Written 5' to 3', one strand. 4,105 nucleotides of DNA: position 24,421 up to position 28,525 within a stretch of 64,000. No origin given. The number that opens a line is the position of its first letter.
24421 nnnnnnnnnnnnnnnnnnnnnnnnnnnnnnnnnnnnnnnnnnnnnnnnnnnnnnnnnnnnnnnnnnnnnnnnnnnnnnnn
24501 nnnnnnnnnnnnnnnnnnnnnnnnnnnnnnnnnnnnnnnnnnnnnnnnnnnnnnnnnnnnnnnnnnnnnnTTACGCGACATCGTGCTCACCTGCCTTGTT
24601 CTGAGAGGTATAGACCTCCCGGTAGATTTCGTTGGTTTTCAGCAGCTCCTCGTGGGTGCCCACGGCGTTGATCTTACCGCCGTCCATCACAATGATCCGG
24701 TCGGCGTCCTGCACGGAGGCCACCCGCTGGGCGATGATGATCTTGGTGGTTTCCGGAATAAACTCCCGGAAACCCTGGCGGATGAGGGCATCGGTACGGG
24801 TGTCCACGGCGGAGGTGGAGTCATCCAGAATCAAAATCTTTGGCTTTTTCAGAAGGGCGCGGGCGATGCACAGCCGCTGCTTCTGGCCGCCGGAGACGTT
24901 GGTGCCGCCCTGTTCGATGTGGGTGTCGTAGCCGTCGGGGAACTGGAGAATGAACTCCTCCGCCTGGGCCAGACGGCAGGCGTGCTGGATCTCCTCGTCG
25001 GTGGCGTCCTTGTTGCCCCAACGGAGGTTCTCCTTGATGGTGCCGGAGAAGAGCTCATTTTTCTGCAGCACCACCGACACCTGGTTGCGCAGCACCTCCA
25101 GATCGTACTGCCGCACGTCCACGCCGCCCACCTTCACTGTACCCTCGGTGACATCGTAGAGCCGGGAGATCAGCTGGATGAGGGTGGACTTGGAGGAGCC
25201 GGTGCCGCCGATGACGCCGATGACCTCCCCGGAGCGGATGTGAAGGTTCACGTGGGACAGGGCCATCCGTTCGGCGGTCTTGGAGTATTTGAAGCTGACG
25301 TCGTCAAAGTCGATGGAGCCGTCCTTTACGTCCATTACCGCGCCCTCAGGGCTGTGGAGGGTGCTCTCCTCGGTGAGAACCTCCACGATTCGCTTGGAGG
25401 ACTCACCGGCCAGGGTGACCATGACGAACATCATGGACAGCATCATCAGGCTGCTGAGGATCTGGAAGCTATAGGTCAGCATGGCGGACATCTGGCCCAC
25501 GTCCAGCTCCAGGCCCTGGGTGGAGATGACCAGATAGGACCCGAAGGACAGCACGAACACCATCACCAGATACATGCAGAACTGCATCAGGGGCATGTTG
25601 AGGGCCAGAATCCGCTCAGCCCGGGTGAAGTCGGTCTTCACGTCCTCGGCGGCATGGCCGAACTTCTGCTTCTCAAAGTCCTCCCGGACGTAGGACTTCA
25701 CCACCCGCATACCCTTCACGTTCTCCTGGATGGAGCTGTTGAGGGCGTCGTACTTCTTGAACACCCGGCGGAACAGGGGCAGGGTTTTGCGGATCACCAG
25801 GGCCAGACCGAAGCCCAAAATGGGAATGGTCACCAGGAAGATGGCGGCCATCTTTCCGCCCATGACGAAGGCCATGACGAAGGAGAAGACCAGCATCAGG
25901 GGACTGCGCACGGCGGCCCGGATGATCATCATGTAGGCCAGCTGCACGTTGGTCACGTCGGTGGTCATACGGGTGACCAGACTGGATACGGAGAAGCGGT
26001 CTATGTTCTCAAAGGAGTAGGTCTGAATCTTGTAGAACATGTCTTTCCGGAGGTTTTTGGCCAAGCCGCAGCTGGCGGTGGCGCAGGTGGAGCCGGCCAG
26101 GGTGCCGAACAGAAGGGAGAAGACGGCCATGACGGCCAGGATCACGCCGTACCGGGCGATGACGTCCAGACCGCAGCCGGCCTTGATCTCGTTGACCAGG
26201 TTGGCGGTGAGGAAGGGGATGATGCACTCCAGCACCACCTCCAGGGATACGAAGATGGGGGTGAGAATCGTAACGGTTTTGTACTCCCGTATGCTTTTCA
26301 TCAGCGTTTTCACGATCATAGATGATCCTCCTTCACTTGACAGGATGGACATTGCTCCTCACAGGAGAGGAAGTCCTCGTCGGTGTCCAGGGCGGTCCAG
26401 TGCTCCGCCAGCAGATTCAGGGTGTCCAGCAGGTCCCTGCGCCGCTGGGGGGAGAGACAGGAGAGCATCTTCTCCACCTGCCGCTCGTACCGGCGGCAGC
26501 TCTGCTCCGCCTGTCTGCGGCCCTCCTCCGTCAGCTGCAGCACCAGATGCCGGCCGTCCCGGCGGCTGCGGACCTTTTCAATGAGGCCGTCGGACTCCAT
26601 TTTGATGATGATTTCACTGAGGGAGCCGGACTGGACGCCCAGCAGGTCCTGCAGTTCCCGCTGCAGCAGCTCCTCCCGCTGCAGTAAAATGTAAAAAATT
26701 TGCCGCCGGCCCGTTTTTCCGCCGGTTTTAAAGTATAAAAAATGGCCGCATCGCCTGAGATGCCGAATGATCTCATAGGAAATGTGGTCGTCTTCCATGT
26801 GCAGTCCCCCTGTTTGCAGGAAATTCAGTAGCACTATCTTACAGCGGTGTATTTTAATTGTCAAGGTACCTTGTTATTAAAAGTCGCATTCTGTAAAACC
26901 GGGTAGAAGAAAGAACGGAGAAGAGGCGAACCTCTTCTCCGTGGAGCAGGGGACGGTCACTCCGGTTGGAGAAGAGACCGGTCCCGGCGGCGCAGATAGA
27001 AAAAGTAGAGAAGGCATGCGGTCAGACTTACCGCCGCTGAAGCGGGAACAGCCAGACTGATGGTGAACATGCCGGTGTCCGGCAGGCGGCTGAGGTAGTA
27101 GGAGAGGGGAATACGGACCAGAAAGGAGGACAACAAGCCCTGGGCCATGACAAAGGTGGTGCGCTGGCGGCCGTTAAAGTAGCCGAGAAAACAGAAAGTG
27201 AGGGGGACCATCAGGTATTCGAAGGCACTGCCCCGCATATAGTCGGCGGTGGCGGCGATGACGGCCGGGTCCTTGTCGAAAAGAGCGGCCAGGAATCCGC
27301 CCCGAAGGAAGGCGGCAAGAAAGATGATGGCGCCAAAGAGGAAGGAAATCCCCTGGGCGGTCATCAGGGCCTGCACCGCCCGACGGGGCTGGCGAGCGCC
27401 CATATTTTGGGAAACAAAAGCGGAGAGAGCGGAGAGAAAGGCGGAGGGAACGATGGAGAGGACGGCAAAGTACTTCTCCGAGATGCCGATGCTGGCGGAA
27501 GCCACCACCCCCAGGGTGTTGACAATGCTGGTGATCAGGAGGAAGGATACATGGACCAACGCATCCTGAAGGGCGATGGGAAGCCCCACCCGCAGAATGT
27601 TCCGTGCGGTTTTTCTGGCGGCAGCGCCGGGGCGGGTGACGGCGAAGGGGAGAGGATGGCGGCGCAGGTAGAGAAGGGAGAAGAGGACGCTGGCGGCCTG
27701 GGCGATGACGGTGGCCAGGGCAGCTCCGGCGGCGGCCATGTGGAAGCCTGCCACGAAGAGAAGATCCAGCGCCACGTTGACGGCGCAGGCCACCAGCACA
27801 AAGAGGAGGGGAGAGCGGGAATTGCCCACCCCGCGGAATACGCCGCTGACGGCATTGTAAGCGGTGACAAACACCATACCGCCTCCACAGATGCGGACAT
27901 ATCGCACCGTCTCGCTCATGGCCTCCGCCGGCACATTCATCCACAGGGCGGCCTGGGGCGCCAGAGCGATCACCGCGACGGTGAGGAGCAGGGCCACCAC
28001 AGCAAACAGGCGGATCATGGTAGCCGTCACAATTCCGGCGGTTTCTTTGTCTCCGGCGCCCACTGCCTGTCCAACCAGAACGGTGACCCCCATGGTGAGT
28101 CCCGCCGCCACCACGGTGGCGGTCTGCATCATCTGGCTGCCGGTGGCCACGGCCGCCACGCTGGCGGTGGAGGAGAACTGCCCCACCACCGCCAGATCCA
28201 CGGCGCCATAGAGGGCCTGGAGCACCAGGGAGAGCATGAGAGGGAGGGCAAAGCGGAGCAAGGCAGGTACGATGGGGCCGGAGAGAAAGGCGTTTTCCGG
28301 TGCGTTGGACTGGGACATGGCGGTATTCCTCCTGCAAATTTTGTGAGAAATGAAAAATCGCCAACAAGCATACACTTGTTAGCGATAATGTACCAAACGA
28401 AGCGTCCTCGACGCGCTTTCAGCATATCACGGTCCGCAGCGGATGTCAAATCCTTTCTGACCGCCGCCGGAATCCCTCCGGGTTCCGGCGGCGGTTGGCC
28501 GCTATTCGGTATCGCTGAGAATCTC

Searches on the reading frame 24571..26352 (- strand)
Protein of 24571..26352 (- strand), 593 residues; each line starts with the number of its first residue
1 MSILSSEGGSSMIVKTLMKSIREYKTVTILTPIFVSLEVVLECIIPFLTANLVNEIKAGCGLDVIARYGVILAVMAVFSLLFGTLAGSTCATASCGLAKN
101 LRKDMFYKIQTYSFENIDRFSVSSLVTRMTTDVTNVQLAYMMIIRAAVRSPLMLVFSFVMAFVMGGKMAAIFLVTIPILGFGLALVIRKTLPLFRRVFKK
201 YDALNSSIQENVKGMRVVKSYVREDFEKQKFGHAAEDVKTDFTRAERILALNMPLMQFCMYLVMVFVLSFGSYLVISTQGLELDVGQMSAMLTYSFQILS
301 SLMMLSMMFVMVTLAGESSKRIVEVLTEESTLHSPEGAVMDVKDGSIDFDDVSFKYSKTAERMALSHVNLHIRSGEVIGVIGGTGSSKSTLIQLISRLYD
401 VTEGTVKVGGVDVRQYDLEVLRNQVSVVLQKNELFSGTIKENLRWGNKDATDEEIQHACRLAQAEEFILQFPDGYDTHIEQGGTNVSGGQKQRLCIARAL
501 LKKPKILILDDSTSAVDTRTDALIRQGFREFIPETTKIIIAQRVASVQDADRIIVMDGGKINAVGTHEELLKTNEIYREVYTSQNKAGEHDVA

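Call 78: search_protein_families(library=pfam, proteins=[window:24571-26352:-], max_evalue=0.00001)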
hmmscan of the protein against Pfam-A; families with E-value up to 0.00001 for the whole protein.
window:24571-26352:- (593 aa): 2 families
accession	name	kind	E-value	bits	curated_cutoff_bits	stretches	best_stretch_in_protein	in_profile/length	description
PF00664.28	ABC_membrane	-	2.2e-42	146.1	28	1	33-301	6-273/274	ABC transporter transmembrane region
PF00005.33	ABC_tran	-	6e-31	108.3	25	1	365-514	1-137/137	ABC transporter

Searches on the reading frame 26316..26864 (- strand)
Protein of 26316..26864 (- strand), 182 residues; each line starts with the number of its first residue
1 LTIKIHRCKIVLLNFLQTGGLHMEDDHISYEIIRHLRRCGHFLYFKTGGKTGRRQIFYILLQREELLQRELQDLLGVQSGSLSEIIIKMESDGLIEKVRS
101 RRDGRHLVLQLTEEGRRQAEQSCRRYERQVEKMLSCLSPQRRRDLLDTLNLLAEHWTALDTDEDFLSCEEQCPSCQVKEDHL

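Call 78: search_protein_families(library=pfam, proteins=[window:26316-26864:-], max_evalue=0.00001)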
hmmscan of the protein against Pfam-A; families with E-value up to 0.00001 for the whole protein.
window:26316-26864:- (182 aa): 5 families
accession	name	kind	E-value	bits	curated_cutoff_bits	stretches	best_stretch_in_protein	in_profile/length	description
PF13463.12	HTH_27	-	2.1e-10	41.2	22.2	0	64-115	17-68/68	Winged helix DNA-binding domain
PF12802.13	MarR_2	-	1.6e-07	31.8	27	1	58-105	12-60/61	MarR family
PF01047.28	MarR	-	2.7e-07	30.8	24.6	1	58-106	10-58/59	MarR family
PF22381.2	Staph_reg_Sar_Rot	-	6e-07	29.9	27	1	64-118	27-81/85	Transcriptional regulator SarA/Rot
PF13601.12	HTH_34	-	1.9e-06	28.4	27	1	55-124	4-74/80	Winged helix DNA-binding domain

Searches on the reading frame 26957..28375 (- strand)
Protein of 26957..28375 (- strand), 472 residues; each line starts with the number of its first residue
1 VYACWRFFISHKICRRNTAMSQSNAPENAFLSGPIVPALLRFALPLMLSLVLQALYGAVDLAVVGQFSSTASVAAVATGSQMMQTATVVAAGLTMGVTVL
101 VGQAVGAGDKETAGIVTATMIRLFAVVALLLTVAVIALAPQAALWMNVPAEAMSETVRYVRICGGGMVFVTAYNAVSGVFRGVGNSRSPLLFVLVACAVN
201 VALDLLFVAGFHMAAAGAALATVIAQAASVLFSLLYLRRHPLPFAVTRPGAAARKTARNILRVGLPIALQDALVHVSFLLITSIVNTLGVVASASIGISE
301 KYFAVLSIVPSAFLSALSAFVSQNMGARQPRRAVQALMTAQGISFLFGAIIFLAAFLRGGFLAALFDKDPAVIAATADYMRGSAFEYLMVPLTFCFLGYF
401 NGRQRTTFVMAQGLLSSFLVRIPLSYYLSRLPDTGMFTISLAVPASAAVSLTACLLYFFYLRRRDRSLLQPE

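Call 19: search_protein_families(library=pfam, proteins=[window:26957-28375:-], max_evalue=0.0001)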
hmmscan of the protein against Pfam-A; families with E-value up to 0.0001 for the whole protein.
window:26957-28375:- (472 aa): 1 family
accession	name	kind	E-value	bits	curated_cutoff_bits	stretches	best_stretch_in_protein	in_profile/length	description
PF01554.23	MatE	-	1.7e-45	155.1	24.9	2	45-205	1-160/161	MatE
